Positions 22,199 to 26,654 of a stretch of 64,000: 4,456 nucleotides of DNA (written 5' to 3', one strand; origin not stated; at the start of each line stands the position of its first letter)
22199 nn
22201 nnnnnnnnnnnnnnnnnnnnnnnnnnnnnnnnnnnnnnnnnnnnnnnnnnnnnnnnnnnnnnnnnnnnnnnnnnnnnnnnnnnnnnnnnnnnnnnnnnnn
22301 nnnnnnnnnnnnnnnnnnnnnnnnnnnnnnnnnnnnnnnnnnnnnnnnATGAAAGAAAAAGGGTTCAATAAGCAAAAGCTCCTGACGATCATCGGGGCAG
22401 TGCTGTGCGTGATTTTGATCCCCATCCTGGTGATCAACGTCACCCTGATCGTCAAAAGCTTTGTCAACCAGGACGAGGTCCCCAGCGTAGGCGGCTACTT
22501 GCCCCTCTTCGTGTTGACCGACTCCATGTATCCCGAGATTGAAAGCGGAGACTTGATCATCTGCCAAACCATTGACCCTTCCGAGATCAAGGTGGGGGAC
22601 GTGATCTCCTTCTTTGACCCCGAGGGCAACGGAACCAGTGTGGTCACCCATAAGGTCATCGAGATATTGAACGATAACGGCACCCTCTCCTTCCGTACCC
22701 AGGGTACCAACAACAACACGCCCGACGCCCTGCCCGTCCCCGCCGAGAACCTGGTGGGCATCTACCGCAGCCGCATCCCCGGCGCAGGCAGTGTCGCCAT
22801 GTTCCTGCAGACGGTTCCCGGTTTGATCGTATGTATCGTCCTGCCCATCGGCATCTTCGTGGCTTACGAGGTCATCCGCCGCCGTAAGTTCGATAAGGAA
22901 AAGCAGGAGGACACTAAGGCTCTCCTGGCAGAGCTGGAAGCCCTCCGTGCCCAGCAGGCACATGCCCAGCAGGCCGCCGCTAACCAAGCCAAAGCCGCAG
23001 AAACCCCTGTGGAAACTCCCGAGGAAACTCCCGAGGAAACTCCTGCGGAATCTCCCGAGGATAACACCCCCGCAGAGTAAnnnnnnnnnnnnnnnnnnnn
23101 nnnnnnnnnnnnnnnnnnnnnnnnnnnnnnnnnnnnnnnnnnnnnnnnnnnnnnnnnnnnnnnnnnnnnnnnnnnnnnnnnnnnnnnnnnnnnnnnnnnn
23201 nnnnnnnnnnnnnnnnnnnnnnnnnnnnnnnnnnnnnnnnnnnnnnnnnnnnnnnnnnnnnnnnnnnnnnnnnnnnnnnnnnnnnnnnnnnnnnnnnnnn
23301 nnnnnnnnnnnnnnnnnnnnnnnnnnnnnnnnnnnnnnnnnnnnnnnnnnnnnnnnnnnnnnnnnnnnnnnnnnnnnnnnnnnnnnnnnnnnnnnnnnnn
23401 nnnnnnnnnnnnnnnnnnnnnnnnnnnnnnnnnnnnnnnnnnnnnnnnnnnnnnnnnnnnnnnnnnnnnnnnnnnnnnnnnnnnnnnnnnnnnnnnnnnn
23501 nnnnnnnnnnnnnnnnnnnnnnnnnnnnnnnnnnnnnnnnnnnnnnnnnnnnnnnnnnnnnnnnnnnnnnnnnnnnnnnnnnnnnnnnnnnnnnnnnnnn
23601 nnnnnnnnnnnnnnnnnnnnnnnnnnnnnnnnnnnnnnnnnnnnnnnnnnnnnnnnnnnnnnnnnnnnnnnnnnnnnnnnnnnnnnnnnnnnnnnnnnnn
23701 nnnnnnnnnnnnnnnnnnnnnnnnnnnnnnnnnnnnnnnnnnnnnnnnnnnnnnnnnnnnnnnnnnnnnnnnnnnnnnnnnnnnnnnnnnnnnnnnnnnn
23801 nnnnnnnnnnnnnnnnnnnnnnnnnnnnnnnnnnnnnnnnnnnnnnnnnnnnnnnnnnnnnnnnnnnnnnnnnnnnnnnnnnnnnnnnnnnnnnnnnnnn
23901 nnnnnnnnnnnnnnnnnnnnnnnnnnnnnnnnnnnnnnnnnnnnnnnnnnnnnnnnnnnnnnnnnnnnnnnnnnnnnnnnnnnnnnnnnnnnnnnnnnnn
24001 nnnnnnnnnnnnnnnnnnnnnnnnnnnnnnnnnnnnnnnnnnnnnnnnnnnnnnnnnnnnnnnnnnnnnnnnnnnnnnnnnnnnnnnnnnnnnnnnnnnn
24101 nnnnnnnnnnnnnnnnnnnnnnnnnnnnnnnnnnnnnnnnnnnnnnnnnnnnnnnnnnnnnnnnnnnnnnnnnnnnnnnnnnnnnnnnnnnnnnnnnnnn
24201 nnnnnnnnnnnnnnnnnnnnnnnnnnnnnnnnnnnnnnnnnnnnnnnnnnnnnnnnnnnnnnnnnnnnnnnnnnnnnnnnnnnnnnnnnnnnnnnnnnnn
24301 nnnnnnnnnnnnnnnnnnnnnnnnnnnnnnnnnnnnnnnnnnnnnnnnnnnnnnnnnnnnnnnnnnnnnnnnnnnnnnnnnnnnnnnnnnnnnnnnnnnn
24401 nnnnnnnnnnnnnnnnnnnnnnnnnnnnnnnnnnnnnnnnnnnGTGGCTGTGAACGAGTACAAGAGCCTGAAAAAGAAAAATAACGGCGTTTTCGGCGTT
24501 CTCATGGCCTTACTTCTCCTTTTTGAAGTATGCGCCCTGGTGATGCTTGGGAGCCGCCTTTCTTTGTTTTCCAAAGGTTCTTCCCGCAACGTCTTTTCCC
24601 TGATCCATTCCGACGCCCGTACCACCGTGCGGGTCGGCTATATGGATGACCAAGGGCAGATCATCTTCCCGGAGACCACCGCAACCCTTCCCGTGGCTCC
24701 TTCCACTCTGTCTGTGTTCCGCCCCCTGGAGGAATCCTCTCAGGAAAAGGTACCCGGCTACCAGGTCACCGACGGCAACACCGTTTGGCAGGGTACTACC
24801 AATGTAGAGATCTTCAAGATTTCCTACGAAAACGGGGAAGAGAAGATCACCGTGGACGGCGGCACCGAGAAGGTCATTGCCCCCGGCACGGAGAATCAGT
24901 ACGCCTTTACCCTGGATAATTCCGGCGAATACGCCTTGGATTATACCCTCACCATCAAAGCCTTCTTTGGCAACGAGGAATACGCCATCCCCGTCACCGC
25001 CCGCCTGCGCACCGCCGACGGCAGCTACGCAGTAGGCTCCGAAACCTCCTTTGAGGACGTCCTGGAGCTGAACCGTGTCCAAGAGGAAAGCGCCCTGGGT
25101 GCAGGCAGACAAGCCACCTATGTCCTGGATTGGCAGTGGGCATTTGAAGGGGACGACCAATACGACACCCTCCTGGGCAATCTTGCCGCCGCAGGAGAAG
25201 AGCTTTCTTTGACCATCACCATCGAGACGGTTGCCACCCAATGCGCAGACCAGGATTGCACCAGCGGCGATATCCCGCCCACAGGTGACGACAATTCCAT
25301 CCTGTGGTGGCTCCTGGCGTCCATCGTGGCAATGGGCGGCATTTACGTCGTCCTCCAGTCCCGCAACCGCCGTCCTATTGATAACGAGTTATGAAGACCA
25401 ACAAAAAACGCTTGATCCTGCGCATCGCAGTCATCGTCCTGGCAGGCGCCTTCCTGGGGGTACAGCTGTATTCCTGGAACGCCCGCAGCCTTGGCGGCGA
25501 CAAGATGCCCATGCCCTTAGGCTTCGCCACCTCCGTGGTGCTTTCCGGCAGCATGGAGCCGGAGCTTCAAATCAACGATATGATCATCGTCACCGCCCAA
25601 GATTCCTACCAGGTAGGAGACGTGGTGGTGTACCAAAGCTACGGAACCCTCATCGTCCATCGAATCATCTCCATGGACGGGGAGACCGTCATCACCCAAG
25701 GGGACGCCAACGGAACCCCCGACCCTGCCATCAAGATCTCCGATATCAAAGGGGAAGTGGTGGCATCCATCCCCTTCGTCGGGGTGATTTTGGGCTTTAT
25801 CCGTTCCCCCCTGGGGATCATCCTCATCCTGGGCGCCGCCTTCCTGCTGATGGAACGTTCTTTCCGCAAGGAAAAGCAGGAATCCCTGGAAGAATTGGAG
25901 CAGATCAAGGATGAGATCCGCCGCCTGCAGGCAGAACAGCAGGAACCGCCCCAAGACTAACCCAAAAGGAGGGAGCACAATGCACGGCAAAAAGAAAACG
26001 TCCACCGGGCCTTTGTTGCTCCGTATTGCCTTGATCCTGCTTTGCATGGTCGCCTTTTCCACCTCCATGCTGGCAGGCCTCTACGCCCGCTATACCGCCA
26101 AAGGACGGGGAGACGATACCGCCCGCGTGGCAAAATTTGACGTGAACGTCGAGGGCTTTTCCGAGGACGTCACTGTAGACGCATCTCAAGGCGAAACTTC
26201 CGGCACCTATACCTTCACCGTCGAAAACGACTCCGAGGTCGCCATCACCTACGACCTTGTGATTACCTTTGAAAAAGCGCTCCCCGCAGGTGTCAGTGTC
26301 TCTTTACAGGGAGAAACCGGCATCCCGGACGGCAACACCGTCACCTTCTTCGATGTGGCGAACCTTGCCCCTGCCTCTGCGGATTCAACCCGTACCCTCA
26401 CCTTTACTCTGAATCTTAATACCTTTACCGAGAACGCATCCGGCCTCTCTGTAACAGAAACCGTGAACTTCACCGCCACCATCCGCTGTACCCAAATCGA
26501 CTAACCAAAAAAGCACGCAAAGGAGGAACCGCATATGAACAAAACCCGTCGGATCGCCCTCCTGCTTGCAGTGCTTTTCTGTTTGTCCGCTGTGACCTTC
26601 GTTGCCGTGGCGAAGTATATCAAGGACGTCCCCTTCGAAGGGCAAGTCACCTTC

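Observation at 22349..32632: Eight-gene SipW operon: two SipW peptidases, five TasA/camelysin-like proteins and a 1632-aa giant form a candidate heteromeric, cell-wall-anchored TasA-type fibre system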

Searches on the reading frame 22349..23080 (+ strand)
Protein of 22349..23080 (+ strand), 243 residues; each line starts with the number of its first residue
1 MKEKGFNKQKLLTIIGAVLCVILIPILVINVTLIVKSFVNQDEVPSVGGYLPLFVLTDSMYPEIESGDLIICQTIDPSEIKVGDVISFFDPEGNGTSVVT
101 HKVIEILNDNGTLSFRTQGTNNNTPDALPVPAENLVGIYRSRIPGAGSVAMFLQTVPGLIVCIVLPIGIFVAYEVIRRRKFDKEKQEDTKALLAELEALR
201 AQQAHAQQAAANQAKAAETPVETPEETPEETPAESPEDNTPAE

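Call 3: search_protein_families(library=pfam, proteins=[window:22349-23080:+], max_evalue=0.1)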
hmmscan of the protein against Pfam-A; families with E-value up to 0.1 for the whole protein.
window:22349-23080:+ (243 aa): 6 families
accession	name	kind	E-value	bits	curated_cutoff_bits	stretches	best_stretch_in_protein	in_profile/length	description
PF10502.14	Peptidase_S26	-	0.0015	18.9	22.9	1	52-98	25-73/168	Signal peptidase, peptidase S26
PF00717.28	Peptidase_S24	-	0.0065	16.6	23.3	1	53-93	38-75/116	Peptidase S24-like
PF24226.1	DUF7442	-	0.054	13.8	23.8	0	147-165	27-45/79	Phage membrane protein Family of unknown function (DUF7442)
PF04200.17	Lipoprotein_17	-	0.065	14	22.4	0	74-124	17-71/84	Lipoprotein associated domain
PF14316.11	DUF4381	-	0.08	13.7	27.2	0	157-211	19-70/145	Domain of unknown function (DUF4381)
PF02487.23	CLN3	-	0.093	12.2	31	0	154-225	143-210/395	CLN3 protein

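Call 4: search_protein_families(library=ncbifam, proteins=[window:22349-23080:+], max_evalue=0.1)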
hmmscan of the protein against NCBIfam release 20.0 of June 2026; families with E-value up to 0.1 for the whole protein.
window:22349-23080:+ (243 aa): 7 families
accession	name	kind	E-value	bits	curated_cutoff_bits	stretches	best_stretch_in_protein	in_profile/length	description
TIGR02228.1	sigpep_I_arch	equivalog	2.1e-30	105.7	51.85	1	15-176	3-156/158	signal peptidase I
NF046067.1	SigPepSipWBacil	equivalog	5.5e-26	91.3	190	1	14-192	3-179/189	signal peptidase I SipW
TIGR02227.1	sigpep_I_bact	equivalog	0.00024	21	47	1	53-100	23-72/162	signal peptidase I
TIGR02754.1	sod_Ni_protease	equivalog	0.00032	21.1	63.25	1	56-113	4-61/90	nickel-type superoxide dismutase maturation protease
NF050099.1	SepX_GlpR_2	exception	0.047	13.6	150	1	160-234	126-199/250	divisome protein SepX/GlpR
NF001842.0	PRK00567.1-3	equivalog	0.058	13.4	146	1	155-215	76-138/147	large-conductance mechanosensitive channel protein MscL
TIGR02204.1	MsbA_rel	hypoth_equivalog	0.099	11.3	780.4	0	9-50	158-199/576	ABC transporter, permease/ATP-binding protein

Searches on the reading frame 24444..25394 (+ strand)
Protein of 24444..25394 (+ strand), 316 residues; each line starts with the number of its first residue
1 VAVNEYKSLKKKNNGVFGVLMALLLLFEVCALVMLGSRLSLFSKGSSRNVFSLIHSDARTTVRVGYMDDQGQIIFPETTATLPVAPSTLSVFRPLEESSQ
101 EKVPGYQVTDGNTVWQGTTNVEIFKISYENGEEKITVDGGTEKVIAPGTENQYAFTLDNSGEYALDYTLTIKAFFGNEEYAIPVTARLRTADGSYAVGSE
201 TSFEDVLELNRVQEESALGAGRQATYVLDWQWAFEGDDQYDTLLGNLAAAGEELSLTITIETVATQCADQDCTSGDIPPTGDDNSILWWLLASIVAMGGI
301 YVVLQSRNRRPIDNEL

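Call 3: search_protein_families(library=pfam, proteins=[window:24444-25394:+], max_evalue=0.1)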
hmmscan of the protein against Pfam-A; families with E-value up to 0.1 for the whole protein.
window:24444-25394:+ (316 aa): 0 families

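Call 4: search_protein_families(library=ncbifam, proteins=[window:24444-25394:+], max_evalue=0.1)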
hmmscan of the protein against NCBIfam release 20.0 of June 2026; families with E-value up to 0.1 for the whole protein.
window:24444-25394:+ (316 aa): 0 families

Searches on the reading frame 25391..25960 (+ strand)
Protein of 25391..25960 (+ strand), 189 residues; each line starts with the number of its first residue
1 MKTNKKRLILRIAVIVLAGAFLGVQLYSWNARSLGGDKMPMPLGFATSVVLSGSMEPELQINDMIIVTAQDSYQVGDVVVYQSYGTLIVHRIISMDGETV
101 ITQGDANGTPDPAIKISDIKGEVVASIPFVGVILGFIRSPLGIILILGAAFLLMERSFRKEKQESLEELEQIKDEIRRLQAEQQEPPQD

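Call 3: search_protein_families(library=pfam, proteins=[window:25391-25960:+], max_evalue=0.1)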
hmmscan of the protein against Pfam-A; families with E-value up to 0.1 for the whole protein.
window:25391-25960:+ (189 aa): 3 families
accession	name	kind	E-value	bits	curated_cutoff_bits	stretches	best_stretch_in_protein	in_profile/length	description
PF10502.14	Peptidase_S26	-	1.3e-06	28.9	22.9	1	45-105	23-90/168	Signal peptidase, peptidase S26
PF00717.28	Peptidase_S24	-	4.8e-05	23.5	23.3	1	52-99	42-88/116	Peptidase S24-like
PF04306.18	DUF456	-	0.03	15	29.4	0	129-165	68-106/139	Protein of unknown function (DUF456)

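Call 4: search_protein_families(library=ncbifam, proteins=[window:25391-25960:+], max_evalue=0.1)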
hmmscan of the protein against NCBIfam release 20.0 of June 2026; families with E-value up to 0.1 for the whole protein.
window:25391-25960:+ (189 aa): 5 families
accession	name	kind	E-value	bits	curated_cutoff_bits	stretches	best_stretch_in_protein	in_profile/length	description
TIGR02228.1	sigpep_I_arch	equivalog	2.9e-22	79.2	51.85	1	41-147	35-143/158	signal peptidase I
NF046067.1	SigPepSipWBacil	equivalog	2.4e-18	66.4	190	1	9-179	4-182/189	signal peptidase I SipW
TIGR02227.1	sigpep_I_bact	equivalog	1.5e-08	34.7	47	1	45-105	20-87/162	signal peptidase I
TIGR02754.1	sod_Ni_protease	equivalog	0.0022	18.4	63.25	1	53-112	6-72/90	nickel-type superoxide dismutase maturation protease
NF041554.1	SA1362_fam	subfamily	0.074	13.2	42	0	133-167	24-57/70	SA1362 family protein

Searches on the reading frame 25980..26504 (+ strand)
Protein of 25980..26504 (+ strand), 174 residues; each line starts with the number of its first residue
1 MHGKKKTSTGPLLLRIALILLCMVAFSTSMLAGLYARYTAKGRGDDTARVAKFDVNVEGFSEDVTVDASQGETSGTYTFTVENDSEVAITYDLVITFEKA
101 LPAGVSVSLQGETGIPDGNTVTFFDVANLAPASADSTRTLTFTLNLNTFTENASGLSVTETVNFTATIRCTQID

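Call 3: search_protein_families(library=pfam, proteins=[window:25980-26504:+], max_evalue=0.1)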
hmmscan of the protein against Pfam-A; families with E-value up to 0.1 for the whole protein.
window:25980-26504:+ (174 aa): 1 family
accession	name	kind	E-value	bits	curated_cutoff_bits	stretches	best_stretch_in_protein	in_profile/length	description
PF11614.14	FixG_C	-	0.0024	18.5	25.6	1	52-165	10-117/119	IG-like fold at C-terminal of FixG, putative oxidoreductase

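Call 4: search_protein_families(library=ncbifam, proteins=[window:25980-26504:+], max_evalue=0.1)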
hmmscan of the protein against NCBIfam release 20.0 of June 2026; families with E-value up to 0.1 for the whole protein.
window:25980-26504:+ (174 aa): 0 families

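Call 32: search_protein_families(library=ncbifam, alignment_id=A3, max_evalue=0.01)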
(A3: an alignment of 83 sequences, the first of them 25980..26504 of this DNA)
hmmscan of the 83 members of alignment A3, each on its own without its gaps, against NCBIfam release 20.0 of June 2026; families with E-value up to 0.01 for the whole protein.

A. member 1, window:25980-26504:+ (174 aa): 0 families

B. families by the number of members that match (of 83 scanned): 4 families
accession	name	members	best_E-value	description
NF041534.1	rodZ_Strepcoccus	1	0.00026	cytoskeleton protein RodZ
TIGR04090.1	exp_by_SipW_IV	1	0.0043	BsaA family SipW-dependent biofilm matrix protein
TIGR01451.2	B_ant_repeat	1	0.008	DUF11 type repeat protein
TIGR03170.1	flgA_cterm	1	0.0097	flagellar basal body P-ring formation chaperone FlgA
